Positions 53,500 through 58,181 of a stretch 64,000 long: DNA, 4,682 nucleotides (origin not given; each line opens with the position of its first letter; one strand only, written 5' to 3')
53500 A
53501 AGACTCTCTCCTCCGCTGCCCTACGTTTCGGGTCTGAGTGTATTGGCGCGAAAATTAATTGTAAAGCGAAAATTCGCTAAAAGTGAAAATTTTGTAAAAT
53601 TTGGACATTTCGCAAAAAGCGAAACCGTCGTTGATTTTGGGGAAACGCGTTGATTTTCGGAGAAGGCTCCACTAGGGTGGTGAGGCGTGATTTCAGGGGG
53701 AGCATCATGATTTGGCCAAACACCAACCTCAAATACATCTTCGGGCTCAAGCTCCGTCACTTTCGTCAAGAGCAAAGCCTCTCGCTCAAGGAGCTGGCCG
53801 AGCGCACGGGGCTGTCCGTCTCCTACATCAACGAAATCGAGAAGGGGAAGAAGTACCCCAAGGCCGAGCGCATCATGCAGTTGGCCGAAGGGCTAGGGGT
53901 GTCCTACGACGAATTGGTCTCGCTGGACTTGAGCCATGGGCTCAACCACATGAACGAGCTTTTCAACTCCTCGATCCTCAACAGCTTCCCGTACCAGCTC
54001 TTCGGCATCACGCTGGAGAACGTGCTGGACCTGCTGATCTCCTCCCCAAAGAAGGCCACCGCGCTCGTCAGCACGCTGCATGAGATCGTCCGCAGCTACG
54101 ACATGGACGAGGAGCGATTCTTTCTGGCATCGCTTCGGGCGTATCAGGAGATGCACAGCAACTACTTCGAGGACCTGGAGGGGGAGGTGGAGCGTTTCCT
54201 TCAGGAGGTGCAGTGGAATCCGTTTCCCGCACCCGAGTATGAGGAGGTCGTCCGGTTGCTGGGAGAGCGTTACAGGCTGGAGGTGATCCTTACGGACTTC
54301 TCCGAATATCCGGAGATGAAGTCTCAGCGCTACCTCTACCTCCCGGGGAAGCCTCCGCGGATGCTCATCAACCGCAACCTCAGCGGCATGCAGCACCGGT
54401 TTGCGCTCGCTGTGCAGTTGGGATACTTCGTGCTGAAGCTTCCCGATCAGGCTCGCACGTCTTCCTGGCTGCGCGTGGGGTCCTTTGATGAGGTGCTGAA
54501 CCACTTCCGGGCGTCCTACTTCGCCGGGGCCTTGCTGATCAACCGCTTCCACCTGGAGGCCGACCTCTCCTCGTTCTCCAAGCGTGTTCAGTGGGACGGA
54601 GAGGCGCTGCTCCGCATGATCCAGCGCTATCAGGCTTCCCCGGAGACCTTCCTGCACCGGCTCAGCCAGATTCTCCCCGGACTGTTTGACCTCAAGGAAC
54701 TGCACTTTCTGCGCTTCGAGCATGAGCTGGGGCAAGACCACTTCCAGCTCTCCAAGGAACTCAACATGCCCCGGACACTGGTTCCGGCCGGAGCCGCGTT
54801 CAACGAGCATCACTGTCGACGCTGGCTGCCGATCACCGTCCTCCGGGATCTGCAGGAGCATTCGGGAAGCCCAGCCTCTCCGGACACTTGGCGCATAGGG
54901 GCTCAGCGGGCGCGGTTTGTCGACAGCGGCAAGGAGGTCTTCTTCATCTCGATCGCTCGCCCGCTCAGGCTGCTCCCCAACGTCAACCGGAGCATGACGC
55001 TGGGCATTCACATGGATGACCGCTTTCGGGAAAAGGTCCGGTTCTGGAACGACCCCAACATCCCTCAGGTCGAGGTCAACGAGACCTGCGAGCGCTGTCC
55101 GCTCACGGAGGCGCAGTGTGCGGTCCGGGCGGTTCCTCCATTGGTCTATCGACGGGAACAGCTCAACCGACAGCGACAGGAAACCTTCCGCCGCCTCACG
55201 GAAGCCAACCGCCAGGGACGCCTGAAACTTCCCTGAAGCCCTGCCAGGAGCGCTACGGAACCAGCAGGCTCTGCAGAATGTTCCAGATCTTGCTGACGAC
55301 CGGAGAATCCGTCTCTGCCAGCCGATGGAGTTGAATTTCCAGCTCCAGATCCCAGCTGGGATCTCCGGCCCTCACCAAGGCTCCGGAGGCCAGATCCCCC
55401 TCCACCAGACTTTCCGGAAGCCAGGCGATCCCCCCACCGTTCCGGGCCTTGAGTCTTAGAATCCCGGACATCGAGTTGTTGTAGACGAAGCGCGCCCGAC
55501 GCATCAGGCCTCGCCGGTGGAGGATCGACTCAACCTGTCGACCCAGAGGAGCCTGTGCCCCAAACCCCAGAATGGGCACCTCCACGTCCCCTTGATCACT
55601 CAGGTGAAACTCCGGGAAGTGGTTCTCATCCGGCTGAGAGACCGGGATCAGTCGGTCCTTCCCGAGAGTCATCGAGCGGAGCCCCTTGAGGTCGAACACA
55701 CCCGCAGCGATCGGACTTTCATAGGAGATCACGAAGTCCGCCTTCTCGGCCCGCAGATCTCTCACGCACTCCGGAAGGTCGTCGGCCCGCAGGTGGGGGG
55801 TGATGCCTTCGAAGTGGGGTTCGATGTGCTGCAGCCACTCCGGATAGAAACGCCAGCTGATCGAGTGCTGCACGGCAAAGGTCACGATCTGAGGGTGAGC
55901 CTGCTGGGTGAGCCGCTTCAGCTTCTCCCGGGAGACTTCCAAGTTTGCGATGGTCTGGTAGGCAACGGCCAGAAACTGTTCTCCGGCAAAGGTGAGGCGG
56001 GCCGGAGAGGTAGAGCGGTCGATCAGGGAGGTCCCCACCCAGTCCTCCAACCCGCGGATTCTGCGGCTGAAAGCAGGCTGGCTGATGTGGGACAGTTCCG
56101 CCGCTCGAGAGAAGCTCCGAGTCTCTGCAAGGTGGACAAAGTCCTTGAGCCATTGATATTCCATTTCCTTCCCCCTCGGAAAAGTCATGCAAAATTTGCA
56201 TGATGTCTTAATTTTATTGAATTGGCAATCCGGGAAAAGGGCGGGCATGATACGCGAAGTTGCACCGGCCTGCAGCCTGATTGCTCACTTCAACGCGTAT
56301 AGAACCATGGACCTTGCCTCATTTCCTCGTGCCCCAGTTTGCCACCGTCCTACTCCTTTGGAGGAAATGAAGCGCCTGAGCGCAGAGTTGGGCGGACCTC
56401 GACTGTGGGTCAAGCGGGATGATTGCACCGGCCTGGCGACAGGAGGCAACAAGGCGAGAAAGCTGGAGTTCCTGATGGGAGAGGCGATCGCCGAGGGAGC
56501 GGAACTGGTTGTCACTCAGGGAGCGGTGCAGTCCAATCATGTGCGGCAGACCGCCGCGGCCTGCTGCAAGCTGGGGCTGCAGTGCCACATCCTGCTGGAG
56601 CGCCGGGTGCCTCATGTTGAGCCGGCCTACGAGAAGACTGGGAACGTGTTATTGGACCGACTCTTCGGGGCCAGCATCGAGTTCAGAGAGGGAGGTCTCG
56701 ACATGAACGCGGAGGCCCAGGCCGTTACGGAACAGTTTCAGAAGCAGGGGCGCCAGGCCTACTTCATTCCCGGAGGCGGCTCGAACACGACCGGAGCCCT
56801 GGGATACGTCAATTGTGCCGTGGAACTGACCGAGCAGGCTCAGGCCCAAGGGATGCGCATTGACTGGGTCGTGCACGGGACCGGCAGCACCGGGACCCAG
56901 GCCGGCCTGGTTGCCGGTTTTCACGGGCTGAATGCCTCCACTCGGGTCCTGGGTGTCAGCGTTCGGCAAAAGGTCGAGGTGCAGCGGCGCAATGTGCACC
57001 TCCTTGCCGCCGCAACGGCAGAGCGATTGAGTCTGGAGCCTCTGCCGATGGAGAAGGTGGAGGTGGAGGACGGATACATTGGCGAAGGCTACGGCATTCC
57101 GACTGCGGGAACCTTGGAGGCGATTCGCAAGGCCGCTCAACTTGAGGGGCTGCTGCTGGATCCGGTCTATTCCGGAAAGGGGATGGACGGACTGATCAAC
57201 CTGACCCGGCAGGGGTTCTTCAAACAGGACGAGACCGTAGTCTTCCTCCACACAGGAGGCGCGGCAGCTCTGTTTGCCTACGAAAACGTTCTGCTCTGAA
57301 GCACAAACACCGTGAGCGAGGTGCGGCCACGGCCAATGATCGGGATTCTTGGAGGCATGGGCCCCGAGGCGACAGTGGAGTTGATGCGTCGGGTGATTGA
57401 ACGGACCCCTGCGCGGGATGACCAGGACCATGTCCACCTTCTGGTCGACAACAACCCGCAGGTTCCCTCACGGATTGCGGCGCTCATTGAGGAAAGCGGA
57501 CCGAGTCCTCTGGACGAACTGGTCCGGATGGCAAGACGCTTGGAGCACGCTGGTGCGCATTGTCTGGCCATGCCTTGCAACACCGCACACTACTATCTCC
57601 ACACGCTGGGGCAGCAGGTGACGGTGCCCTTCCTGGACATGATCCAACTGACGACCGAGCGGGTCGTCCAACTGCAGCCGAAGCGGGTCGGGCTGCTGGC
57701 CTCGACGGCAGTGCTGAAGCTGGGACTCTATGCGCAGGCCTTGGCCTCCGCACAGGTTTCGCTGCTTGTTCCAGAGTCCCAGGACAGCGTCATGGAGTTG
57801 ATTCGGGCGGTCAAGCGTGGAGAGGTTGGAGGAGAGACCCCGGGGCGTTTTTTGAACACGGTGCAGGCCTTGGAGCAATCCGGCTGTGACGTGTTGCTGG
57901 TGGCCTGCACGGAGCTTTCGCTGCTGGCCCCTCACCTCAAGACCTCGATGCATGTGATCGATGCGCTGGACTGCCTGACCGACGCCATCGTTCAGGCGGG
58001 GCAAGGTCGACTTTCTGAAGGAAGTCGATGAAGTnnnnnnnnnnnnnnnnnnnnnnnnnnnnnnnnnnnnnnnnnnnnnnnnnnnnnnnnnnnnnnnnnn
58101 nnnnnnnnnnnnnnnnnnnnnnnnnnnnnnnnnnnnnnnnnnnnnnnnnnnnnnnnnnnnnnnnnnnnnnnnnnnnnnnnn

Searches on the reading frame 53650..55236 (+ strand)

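Call 43: search_protein_families(library=pfam, proteins=[window:53650-55236:+], max_evalue=0.00001)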
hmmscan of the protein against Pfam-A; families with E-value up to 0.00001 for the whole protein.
window:53650-55236:+ (528 aa): 5 families
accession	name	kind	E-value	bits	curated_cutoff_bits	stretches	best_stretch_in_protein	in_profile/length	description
PF01381.28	HTH_3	-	5.8e-15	55.5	23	1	35-89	1-55/55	Helix-turn-helix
PF13560.12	HTH_31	-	7.5e-13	49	27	1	31-89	2-61/64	Helix-turn-helix domain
PF12844.13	HTH_19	-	5e-12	46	30.2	1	34-91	3-60/64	Helix-turn-helix domain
PF06114.19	Peptidase_M78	-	1.3e-09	38.4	22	1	218-339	11-123/123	IrrE N-terminal-like domain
PF13443.12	HTH_26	-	2.4e-07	31.3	22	1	34-92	1-60/63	Cro/C1-type HTH DNA-binding domain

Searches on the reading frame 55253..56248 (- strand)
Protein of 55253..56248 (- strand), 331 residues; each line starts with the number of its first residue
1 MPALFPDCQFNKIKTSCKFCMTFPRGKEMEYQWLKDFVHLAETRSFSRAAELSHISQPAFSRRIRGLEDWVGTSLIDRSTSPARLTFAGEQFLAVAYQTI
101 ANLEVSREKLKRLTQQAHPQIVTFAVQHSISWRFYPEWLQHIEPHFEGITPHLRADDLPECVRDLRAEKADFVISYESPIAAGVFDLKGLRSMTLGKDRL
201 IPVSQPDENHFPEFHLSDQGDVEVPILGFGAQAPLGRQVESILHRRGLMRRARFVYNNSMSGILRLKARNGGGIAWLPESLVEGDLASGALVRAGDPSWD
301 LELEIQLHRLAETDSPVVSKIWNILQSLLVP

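Call 43: search_protein_families(library=pfam, proteins=[window:55253-56248:-], max_evalue=0.00001)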
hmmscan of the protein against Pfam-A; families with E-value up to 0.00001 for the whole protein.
window:55253-56248:- (331 aa): 2 families
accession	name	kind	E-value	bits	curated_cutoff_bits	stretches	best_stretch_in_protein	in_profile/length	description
PF00126.33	HTH_1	-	1.3e-19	70.3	26.6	1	32-90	2-60/60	Bacterial regulatory helix-turn-helix protein, lysR family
PF03466.25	LysR_substrate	-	2.6e-18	66.6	28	1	122-327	8-206/209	LysR substrate binding domain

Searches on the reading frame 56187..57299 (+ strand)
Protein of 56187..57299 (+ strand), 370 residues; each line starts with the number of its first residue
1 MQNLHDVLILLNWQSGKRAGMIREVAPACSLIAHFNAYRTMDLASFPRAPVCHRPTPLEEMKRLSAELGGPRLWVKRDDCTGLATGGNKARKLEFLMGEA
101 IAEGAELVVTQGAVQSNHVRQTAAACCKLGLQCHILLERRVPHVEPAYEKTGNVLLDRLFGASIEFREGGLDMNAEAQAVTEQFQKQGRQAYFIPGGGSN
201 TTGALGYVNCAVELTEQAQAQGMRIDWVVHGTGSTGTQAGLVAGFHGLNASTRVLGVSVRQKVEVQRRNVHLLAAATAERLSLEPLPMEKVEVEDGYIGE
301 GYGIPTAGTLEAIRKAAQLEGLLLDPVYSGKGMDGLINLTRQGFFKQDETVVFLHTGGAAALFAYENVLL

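Call 43: search_protein_families(library=pfam, proteins=[window:56187-57299:+], max_evalue=0.00001)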
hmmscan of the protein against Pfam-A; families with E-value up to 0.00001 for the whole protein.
window:56187-57299:+ (370 aa): 1 family
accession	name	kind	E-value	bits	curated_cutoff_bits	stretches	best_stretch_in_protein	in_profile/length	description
PF00291.31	PALP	-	1.3e-54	186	35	1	53-357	5-295/295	Pyridoxal-phosphate dependent enzyme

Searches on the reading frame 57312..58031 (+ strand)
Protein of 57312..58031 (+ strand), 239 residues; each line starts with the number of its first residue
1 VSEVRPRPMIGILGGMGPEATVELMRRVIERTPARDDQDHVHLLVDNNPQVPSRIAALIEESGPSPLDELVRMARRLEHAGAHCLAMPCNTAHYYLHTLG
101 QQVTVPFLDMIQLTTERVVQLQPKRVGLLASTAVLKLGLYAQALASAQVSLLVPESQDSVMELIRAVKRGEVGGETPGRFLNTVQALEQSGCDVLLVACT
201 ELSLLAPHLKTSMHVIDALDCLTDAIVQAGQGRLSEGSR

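Call 43: search_protein_families(library=pfam, proteins=[window:57312-58031:+], max_evalue=0.00001)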
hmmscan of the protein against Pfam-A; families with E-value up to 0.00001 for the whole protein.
window:57312-58031:+ (239 aa): 1 family
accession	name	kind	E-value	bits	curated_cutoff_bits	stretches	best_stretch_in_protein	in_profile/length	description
PF01177.27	Asp_Glu_race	-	5.9e-41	141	31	1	13-224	1-209/211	Asp/Glu/Hydantoin racemase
